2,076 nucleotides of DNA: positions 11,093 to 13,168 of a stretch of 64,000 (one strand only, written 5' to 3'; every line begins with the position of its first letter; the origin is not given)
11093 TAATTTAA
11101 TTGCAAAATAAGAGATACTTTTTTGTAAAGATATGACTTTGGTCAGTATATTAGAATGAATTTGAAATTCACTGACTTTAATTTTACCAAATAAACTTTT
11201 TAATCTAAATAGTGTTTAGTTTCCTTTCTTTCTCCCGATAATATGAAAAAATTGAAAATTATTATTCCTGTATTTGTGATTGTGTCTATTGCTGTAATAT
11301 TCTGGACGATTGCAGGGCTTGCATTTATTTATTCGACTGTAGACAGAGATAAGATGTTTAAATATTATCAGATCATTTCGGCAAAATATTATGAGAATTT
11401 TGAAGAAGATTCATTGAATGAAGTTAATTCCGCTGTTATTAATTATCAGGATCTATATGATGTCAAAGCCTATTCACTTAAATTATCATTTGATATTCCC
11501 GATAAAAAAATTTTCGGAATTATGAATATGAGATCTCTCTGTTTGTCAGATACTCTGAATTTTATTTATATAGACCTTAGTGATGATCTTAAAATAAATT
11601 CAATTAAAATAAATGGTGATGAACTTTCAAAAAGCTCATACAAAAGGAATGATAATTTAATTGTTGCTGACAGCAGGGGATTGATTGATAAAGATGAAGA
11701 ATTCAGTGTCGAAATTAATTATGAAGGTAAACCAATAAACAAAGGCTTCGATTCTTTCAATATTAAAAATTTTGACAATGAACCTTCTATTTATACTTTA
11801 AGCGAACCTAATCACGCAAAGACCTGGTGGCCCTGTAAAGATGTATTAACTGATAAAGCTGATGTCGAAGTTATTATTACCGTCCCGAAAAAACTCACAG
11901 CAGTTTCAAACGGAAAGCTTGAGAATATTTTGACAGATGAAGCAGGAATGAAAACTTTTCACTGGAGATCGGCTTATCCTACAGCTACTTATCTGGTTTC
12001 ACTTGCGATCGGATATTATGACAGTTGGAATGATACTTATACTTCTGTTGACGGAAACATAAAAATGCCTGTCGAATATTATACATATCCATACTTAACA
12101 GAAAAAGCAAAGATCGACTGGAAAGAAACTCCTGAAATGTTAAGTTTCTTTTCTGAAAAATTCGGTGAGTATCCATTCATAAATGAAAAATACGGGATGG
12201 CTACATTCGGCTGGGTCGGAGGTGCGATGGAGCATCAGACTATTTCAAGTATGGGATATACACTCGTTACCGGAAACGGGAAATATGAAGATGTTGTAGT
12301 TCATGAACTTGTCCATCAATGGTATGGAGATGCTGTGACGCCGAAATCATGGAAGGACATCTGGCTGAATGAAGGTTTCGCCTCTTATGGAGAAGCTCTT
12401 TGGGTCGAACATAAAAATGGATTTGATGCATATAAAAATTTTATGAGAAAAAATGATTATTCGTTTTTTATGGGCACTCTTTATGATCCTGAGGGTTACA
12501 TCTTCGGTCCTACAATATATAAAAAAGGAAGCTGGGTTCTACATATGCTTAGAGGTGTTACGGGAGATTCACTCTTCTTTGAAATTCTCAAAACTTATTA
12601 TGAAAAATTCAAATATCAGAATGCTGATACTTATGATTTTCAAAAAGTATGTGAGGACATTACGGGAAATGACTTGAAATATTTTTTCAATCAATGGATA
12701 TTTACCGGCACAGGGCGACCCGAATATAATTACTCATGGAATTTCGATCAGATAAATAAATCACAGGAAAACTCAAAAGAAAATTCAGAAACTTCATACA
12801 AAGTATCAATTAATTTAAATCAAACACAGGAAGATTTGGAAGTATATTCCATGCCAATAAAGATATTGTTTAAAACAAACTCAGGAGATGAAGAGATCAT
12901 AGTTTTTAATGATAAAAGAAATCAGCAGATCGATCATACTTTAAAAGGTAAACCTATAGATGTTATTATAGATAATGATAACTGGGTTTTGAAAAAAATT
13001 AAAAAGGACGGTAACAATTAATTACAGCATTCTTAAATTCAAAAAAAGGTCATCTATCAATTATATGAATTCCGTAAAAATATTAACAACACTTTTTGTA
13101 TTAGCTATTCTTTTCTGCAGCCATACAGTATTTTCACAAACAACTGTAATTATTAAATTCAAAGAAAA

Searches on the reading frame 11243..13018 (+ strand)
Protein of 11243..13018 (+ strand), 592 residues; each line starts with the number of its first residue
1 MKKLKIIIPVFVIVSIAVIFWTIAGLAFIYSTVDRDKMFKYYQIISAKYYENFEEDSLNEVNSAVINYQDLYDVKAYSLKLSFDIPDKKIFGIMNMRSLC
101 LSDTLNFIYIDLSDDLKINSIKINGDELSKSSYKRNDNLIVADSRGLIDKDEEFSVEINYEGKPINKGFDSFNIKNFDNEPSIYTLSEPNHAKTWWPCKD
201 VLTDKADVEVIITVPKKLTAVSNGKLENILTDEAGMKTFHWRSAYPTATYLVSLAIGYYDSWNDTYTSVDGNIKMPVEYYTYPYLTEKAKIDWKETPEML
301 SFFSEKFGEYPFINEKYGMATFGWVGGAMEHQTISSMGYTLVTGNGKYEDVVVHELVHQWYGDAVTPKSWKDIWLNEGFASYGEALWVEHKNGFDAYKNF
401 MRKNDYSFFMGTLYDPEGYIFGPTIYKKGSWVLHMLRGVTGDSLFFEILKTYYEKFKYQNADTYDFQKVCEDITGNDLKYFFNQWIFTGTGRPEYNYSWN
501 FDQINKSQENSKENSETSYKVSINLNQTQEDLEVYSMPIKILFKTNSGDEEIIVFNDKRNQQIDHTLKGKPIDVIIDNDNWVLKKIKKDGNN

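Call 9: search_protein_families(library=pfam, proteins=[window:11243-13018:+], max_evalue=0.01)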
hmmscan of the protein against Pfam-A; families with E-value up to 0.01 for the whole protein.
window:11243-13018:+ (592 aa): 2 families
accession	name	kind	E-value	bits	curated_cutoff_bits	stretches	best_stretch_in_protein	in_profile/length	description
PF01433.26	Peptidase_M1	-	5.2e-30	105.1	27.7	1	296-485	6-218/218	Peptidase family M1 domain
PF17900.6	Peptidase_M1_N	-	6.1e-15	56.2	25.8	1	76-251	4-186/186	Peptidase M1 N-terminal domain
